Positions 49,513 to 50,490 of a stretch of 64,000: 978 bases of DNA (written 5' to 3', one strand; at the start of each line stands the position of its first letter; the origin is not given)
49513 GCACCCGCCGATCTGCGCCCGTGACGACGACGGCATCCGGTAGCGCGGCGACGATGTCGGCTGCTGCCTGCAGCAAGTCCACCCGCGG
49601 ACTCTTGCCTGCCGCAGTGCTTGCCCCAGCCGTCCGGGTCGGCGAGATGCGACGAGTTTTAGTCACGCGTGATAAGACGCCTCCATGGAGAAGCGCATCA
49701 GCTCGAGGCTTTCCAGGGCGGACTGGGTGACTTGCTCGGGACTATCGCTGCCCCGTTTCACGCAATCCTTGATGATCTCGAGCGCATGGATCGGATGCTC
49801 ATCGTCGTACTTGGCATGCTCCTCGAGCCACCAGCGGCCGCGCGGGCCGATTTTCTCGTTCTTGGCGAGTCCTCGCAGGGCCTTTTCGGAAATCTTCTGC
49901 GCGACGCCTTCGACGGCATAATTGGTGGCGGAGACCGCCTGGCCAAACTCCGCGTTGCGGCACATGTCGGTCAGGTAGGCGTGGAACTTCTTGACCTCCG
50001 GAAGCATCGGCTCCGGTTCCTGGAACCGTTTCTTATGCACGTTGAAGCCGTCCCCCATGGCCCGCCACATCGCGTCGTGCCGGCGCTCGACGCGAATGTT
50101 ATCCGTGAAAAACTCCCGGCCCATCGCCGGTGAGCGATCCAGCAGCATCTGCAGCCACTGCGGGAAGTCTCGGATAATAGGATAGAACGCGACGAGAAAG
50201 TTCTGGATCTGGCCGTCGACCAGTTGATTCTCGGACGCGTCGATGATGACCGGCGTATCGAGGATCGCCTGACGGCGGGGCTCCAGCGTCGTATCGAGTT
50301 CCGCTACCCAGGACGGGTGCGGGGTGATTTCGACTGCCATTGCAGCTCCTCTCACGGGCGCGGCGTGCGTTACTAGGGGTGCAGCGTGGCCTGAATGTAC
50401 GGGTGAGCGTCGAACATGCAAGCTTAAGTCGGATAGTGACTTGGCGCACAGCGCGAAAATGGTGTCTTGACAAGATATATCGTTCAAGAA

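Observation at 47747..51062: Heme-oxygenase-like di-iron-type enzyme translationally coupled to a PAS hybrid histidine kinase, opposite a PadR regulator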

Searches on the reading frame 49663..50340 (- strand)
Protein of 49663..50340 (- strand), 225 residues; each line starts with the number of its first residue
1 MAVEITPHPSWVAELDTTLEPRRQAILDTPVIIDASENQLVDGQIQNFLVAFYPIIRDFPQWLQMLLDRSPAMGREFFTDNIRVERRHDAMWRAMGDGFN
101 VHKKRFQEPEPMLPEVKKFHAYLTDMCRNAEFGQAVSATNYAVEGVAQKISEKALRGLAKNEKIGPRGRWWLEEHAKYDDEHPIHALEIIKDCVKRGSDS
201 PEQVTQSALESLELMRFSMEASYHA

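Call 3: search_protein_families(library=pfam, proteins=[window:49663-50340:-], max_evalue=0.01)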
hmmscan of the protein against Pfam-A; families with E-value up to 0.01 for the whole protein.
window:49663-50340:- (225 aa): 2 families
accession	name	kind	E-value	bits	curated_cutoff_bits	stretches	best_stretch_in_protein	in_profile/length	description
PF14518.11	Haem_oxygenas_2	-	2e-16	60.7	28.9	1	46-214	1-175/177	Iron-containing redox enzyme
PF03070.21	TENA_THI-4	-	0.0045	17.2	22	1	40-199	25-183/210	TENA/THI-4/PQQC family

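Call 4: search_protein_families(library=ncbifam, proteins=[window:49663-50340:-], max_evalue=0.01)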
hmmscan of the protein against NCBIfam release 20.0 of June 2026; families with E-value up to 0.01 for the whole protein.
window:49663-50340:- (225 aa): 1 family
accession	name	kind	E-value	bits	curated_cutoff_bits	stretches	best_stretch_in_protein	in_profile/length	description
TIGR04305.1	fol_rel_CADD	subfamily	7.2e-07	29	200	1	14-212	4-203/212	CADD family putative folate metabolism protein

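Call 5: find_homologous_proteins(query=window:49666-50340:-, max_evalue=0.001)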
Query window:49666-50340:- (225 aa): 445 proteins with E <= 0.001 among 633 candidates; the best 120 are listed.
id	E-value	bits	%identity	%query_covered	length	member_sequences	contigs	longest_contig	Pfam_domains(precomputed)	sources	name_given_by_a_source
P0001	1.2e-139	481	92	100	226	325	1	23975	PF14518.12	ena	-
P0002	2.3e-139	480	92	100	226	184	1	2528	PF14518.12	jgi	-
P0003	2.4e-139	480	93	100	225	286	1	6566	PF14518.12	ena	-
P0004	3.1e-137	473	92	100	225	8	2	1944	PF14518.12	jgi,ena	-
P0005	5.3e-137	473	91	100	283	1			PF14518.12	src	-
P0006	4.1e-136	470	91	100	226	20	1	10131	PF14518.12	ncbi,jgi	-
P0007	2.2e-133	461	88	100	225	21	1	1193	PF14518.12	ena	-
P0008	7.9e-131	453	90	100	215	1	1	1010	PF14518.12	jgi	-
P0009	1.5e-130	452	87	100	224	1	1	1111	PF14518.12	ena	-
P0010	4.3e-130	450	90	100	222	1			PF14518.12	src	-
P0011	5.6e-130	450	86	100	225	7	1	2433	PF14518.12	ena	-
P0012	7.6e-130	449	86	100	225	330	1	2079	PF14518.12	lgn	-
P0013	1.6e-129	448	87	99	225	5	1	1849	PF14518.12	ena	-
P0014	5.2e-124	430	84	100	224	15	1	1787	PF14518.12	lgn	-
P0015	2.8e-123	428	82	100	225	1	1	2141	PF14518.12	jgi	jgi:pyrroloquinoline quinone (PQQ) biosynthesis protein C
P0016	1.7e-121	422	81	100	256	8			PF14518.12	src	-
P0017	6.5e-119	414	82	99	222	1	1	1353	PF14518.12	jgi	-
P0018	1.6e-118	412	80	100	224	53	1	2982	PF14518.12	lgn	-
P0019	3.4e-118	411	80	99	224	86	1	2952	PF14518.12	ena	-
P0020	4.6e-118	411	81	99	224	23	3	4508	PF14518.12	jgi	jgi:pyrroloquinoline quinone (PQQ) biosynthesis protein C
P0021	6.8e-118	410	80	99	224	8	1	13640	PF14518.12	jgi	jgi:pyrroloquinoline quinone (PQQ) biosynthesis protein C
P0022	8.6e-118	410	81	96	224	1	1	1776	PF14518.12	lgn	-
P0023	1.2e-117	409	80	99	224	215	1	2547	PF14518.12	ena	-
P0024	2.5e-117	408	80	99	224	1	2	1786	PF14518.12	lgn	-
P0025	8.3e-117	407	79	100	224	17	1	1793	PF14518.12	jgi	-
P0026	1.8e-116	406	86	93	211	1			PF14518.12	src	-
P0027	1.9e-116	406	80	99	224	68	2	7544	PF14518.12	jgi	jgi:pyrroloquinoline quinone (PQQ) biosynthesis protein C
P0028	6.3e-116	404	79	99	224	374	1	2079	PF14518.12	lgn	-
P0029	8.8e-116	403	80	99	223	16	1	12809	PF14518.12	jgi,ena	-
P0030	9.1e-116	403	78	100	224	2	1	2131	PF14518.12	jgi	jgi:pyrroloquinoline quinone (PQQ) biosynthesis protein C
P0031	3.2e-115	401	78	99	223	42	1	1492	PF14518.12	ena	-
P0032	4.3e-115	401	79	99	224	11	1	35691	PF14518.12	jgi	-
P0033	5.7e-115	401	82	100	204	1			PF14518.12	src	-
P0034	1.3e-114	399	79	99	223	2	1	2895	PF14518.12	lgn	-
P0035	2.6e-114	399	77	100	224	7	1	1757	PF14518.12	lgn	-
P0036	6.0e-114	397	78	99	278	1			PF14518.12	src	-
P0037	6.8e-114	397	78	100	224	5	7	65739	PF14518.12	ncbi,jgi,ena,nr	ncbi:MAG TPA: iron-containing redox enzyme family protein [Gemmatimonadales bacterium]|nr:iron-conta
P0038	9.1e-114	397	77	99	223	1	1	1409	PF14518.12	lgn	-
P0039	1.3e-113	396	78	99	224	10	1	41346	PF14518.12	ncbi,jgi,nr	ncbi:MAG TPA: iron-containing redox enzyme family protein [Gemmatimonadales bacterium]|jgi:pyrroloqu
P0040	1.9e-113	396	77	100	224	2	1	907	PF14518.12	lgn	-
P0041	2.3e-113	395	78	99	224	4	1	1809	PF14518.12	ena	-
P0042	3.6e-113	395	78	100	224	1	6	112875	PF14518.12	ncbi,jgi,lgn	jgi:pyrroloquinoline quinone (PQQ) biosynthesis protein C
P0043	1.5e-112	393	76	99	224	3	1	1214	PF14518.12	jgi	jgi:pyrroloquinoline quinone (PQQ) biosynthesis protein C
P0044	3.1e-112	392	75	99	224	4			PF14518.12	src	-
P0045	3.2e-112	392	78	99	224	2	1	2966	PF14518.12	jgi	jgi:pyrroloquinoline quinone (PQQ) biosynthesis protein C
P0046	1.0e-111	390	76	100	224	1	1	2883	PF14518.12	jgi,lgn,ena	-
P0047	1.3e-111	390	77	99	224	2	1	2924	PF14518.12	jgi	jgi:pyrroloquinoline quinone (PQQ) biosynthesis protein C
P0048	1.7e-111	389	75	100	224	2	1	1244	PF14518.12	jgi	-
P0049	2.4e-111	389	77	99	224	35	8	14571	PF14518.12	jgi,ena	-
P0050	3.0e-111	388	77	99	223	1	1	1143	PF14518.12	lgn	-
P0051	6.3e-111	387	75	99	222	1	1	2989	PF14518.12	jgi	jgi:pyrroloquinoline quinone (PQQ) biosynthesis protein C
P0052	6.3e-111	387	75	99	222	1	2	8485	PF14518.12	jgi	jgi:pyrroloquinoline quinone (PQQ) biosynthesis protein C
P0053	8.2e-111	387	76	99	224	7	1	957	PF14518.12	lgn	-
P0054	1.2e-110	386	75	99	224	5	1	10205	PF14518.12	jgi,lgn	jgi:pyrroloquinoline quinone (PQQ) biosynthesis protein C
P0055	1.5e-110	386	77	99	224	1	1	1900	PF14518.12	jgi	-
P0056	2.2e-110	386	76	99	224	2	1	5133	PF14518.12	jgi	jgi:pyrroloquinoline quinone (PQQ) biosynthesis protein C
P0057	2.3e-110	386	76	99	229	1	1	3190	PF14518.12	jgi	jgi:pyrroloquinoline quinone (PQQ) biosynthesis protein C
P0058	2.4e-110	386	74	100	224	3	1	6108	PF14518.12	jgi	jgi:pyrroloquinoline quinone (PQQ) biosynthesis protein C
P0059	2.5e-110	385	74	100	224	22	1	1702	PF14518.12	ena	-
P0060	3.7e-110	385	76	100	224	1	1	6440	PF14518.12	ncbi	-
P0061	4.8e-110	385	77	99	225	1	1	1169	PF14518.12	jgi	jgi:pyrroloquinoline quinone (PQQ) biosynthesis protein C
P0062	5.7e-110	384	75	99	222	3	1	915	PF14518.12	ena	-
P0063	6.7e-110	384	74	100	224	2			PF14518.12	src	-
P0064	6.9e-110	384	75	100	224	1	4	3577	PF14518.12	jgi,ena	-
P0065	1.5e-109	383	75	100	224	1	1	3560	PF14518.12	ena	-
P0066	1.5e-109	383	75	98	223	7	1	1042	PF14518.12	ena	-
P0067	1.7e-109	383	77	99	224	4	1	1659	PF14518.12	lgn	-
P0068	1.8e-109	383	75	99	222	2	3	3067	PF14518.12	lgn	-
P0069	2.2e-109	382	75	99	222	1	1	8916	PF14518.12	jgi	jgi:pyrroloquinoline quinone (PQQ) biosynthesis protein C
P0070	2.4e-109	382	76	99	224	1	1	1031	PF14518.12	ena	-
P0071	2.6e-109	382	75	98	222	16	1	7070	PF14518.12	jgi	-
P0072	2.8e-109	382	74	99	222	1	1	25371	PF14518.12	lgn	-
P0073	3.3e-109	382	73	100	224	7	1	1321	PF14518.12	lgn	-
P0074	4.6e-109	381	80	100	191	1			PF14518.12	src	-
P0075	5.1e-109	381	75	100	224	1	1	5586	PF14518.12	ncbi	-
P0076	6.4e-109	381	72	99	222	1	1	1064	PF03070.22,PF14518.12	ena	-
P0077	7.5e-109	381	76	100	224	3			PF14518.12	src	-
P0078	1.0e-108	380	75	100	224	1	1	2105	PF14518.12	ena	-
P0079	1.3e-108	380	73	100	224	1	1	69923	PF14518.12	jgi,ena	-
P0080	1.6e-108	380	74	99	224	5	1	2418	PF14518.12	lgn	-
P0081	2.6e-108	379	73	99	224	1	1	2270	PF14518.12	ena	-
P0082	3.2e-108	379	75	99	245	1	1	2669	PF14518.12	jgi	jgi:pyrroloquinoline quinone (PQQ) biosynthesis protein C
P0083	4.5e-108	378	72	100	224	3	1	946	PF14518.12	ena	-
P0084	4.7e-108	378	73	99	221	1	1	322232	PF14518.12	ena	-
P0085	6.9e-108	377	73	99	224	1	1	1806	PF14518.12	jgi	-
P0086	9.8e-108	377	74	99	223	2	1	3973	PF14518.12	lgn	-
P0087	1.0e-107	377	75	99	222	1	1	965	PF14518.12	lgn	-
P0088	1.7e-107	376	74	99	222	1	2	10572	PF14518.12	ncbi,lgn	ncbi:MAG: TenA family transcriptional regulator [Candidatus Rokuibacteriota bacterium]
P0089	1.7e-107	376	73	99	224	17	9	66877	PF14518.12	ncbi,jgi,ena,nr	ncbi:MAG: hypothetical protein DMD28_12000 [Gemmatimonadetes bacterium]|nr:MAG: hypothetical protein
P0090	2.4e-107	376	90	82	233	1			PF14518.12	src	-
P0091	5.5e-107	375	74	99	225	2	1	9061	PF14518.12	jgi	jgi:pyrroloquinoline quinone (PQQ) biosynthesis protein C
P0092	6.3e-107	374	74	99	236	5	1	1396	PF14518.12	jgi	jgi:pyrroloquinoline quinone (PQQ) biosynthesis protein C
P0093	1.1e-106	374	74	99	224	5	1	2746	PF14518.12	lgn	-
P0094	1.9e-106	373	71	99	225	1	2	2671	PF14518.12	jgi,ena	-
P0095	2.3e-106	372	73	100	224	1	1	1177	PF03070.22,PF14518.12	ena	-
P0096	4.5e-106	372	71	100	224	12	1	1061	PF14518.12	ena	-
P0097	5.3e-106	371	73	99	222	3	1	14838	PF14518.12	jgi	-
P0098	1.1e-105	370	73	100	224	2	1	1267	PF14518.12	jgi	-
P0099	1.3e-105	370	73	98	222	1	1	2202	PF03070.22,PF14518.12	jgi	jgi:pyrroloquinoline quinone (PQQ) biosynthesis protein C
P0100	1.8e-105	370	73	99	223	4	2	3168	PF14518.12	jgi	jgi:pyrroloquinoline quinone (PQQ) biosynthesis protein C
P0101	2.3e-105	369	73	100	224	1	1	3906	PF14518.12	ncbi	-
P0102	2.7e-105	369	73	99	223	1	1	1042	PF14518.12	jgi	jgi:pyrroloquinoline quinone (PQQ) biosynthesis protein C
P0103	4.4e-105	368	73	99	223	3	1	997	PF14518.12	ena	-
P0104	5.3e-105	368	74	99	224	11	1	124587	PF14518.12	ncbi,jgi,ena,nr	ncbi:MAG TPA: iron-containing redox enzyme family protein [Gemmatimonadales bacterium]|nr:iron-conta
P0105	5.6e-105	368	74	99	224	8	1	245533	PF14518.12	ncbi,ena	-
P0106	7.0e-105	368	72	99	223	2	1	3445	PF03070.22,PF14518.12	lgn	-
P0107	7.2e-105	368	73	99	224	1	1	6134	PF14518.12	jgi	jgi:pyrroloquinoline quinone (PQQ) biosynthesis protein C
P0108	8.4e-105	367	87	82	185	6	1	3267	PF14518.12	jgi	-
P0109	1.0e-104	367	72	100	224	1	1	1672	PF14518.12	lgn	-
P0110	1.1e-104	367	73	99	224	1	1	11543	PF14518.12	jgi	jgi:pyrroloquinoline quinone (PQQ) biosynthesis protein C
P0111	1.3e-104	367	72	99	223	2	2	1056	PF03070.22,PF14518.12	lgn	-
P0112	1.5e-104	367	76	95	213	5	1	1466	PF03070.22,PF14518.12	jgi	jgi:pyrroloquinoline quinone (PQQ) biosynthesis protein C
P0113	1.6e-104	366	73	100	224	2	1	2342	PF14518.12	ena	-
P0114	1.8e-104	366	72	99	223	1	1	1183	PF14518.12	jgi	jgi:pyrroloquinoline quinone (PQQ) biosynthesis protein C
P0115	1.8e-104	366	72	99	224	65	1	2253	PF14518.12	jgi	jgi:pyrroloquinoline quinone (PQQ) biosynthesis protein C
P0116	2.3e-104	366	72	99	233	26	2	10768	PF14518.12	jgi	-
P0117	3.1e-104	366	73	98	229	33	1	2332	PF03070.22,PF14518.12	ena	-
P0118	3.8e-104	365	71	100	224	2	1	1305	PF14518.12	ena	-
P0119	4.1e-104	365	77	93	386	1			PF08447.19,PF13426.14,PF13188.14,PF08448.17,PF00989.32,PF14518.12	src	-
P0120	7.9e-104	364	71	99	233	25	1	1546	PF14518.12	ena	-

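Call 6: search_solved_structures(query=window:49666-50340:-, max_evalue=10, show_alignments=3)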
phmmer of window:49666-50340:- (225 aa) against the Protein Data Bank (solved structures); distinct sequences matched with E-value up to 10: 7.
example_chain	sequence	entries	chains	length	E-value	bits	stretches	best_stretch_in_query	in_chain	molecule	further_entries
4wwj_A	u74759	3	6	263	2.3e-13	53.6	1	4-193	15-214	TENA/THI-4 family protein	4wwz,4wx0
3oql_A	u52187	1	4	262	2.3e-13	53.6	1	3-196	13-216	TenA homolog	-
6p5q_A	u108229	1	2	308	3.7e-13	53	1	4-193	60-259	UndA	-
1rcw_A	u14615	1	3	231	8.5e-06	28.9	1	24-212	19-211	CT610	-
8va9_A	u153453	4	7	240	9.7e-06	28.7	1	24-212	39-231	4-aminobenzoate synthase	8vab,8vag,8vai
9pj4_A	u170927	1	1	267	0.016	18.1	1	80-204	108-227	4-aminobenzoate synthase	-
8v3b_a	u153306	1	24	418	0.054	16.4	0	184-208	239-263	O43_129_+4 component B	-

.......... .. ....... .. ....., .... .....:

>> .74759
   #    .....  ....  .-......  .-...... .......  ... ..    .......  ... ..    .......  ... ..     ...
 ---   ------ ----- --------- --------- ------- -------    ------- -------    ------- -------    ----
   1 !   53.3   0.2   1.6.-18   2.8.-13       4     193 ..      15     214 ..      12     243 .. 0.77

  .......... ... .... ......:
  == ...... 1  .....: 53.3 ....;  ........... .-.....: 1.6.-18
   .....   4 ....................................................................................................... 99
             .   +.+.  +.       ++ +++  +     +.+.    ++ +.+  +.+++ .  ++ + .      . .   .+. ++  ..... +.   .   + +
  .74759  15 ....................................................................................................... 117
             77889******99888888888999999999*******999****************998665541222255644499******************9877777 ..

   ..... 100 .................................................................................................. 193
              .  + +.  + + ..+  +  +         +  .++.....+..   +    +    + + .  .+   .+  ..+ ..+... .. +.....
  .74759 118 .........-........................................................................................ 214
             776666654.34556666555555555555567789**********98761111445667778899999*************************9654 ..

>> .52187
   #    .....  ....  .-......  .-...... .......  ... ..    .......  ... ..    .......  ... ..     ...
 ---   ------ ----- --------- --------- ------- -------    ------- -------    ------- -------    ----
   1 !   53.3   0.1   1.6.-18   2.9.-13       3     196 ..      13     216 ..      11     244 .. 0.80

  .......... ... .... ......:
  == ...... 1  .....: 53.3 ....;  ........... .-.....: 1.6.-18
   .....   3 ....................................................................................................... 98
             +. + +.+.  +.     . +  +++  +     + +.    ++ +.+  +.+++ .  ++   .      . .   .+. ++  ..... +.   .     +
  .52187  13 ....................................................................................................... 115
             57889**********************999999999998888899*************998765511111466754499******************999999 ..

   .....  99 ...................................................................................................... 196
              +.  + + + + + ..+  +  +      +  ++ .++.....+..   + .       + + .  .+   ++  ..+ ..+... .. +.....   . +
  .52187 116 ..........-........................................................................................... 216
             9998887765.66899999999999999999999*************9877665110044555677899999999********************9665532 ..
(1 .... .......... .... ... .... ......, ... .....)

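Call 8: find_related_loci(query=window:49666-50340:-, collection=genome_contigs, flank=8000)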
Query window:49666-50340:- (225 aa) in genome_contigs; peptide patterns used: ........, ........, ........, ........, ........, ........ (x = any residue, [..] = any of these).
154 stretches matched a pattern; 116 encode a relative of the query (tblastn E <= 1e-3); the best 80 are kept; 80 distinct loci.
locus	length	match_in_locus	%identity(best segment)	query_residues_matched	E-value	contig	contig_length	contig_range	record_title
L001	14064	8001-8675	94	1-225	1e-148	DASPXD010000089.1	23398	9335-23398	MAG TPA_asm: Gemmatimonadales bacterium isolate SMAG_U11558 k141_962388, whole genome shotgun sequence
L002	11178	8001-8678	94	1-225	1e-146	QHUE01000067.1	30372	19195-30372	MAG: Gemmatimonadetes bacterium isolate AG35 14_0903_16_40cm_scaffold_2281_curated, whole genome shotgun sequence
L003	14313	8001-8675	93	1-225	2e-146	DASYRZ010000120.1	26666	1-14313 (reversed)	MAG TPA_asm: Gemmatimonadales bacterium isolate SMAG_U4524 k141_674549, whole genome shotgun sequence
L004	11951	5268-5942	94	1-225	2e-146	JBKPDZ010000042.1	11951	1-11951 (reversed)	MAG: Gemmatimonadota bacterium isolate GB_EKS_MAG_00011 GB_EKS_000001011505, whole genome shotgun sequence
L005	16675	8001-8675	93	1-225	2e-146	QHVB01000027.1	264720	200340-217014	MAG: Gemmatimonadetes bacterium isolate AG14 14_0929_12_30cm_scaffold_19_curated, whole genome shotgun sequence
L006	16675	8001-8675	92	1-225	1e-145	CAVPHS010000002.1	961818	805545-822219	MAG: uncultured Gemmatimonadales bacterium isolate MFD10007.bin.1.48 genome assembly, contig: contig_42972, whole genome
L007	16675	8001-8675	94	1-225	9e-146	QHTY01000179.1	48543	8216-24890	MAG: Gemmatimonadetes bacterium isolate AG40 14_0903_02_20cm_scaffold_1793_curated, whole genome shotgun sequence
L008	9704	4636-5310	90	1-225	4e-145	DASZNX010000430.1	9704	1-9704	MAG TPA_asm: Gemmatimonadales bacterium isolate SMAG_U5929 k141_88448, whole genome shotgun sequence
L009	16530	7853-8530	92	1-225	3e-145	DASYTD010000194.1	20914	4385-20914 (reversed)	MAG TPA_asm: Gemmatimonadales bacterium isolate SMAG_U4558 k141_386685, whole genome shotgun sequence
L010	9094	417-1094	92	1-225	3e-145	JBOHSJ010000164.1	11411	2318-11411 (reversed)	MAG: Gemmatimonadales bacterium isolate SC-S_metawrap_bin.80 k127_4922245, whole genome shotgun sequence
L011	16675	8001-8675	91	1-225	9e-145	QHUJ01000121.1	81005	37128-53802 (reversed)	MAG: Gemmatimonadetes bacterium isolate AG30 14_0929_12_40cm_scaffold_148_curated, whole genome shotgun sequence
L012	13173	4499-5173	92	1-225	9e-145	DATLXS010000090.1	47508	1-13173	MAG TPA_asm: Gemmatimonadales bacterium isolate SMAG_U13252 k141_2274390, whole genome shotgun sequence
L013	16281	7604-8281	92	1-225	2e-144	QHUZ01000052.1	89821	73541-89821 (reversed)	MAG: Gemmatimonadetes bacterium isolate AG16 14_0903_16_40cm_scaffold_763_curated, whole genome shotgun sequence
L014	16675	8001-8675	92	1-225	2e-144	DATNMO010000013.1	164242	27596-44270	MAG TPA_asm: Gemmatimonadales bacterium isolate SMAG_U11481 k141_493587, whole genome shotgun sequence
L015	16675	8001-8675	92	1-225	2e-144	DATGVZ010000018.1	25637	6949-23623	MAG TPA_asm: Gemmatimonadales bacterium isolate SMAG_U10569 k141_1680651, whole genome shotgun sequence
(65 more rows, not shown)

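Call 21: search_protein_representatives(protein=window:49666-50340:-)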
Query: 225 residues. Proteins with E-value up to 0.001 (for the whole library): 190; up to 1e-10: 97; up to 1e-30: 32. The best 150 are listed.
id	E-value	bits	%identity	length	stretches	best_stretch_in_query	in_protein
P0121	1.8e-83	296.0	61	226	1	3-224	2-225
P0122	2.4e-80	285.8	71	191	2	103-224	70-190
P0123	1.1e-73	263.9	91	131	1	95-225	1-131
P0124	1.0e-69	251.0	66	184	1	1-173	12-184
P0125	3.7e-64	232.8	76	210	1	1-131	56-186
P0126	1.1e-59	218.2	76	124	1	1-124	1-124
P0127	6.5e-50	186.3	71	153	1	1-118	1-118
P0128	2.6e-49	184.3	77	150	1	109-224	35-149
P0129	9.2e-43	162.9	95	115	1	84-163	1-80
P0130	1.7e-42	162.0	66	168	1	41-163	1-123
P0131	1.1e-41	159.3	69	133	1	1-105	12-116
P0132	2.4e-41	158.2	42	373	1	5-224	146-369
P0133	1.6e-40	155.5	73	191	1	88-181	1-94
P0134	7.7e-40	153.3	74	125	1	1-96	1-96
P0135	8.1e-40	153.2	79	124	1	91-185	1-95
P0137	3.8e-37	144.5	38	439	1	5-224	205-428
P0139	9.1e-37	143.3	38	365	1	3-223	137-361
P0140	1.8e-36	142.3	38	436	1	4-223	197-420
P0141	2.4e-36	141.9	37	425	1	5-225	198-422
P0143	9.9e-35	136.6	37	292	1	5-223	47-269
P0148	1.6e-32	129.4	34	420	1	4-223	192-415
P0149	1.3e-31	126.4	32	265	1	5-224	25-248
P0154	2.2e-29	119.1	31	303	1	4-224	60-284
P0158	1.9e-28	116.0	34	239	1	3-224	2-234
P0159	3.8e-28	115.1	34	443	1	4-223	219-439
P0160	4.1e-28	115.0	37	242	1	3-194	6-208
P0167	1.3e-25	106.8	37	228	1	11-224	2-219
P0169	3.0e-25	105.6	31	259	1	5-224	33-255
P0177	7.8e-22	94.4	31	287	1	8-224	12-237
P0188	1.8e-17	80.2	32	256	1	46-222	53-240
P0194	2.1e-15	73.4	26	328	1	3-201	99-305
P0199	1.4e-14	70.7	29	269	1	3-216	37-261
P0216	8.7e-11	58.3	42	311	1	12-161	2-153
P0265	2.8e-06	43.6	38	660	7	150-178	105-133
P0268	6.9e-06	42.3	28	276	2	82-217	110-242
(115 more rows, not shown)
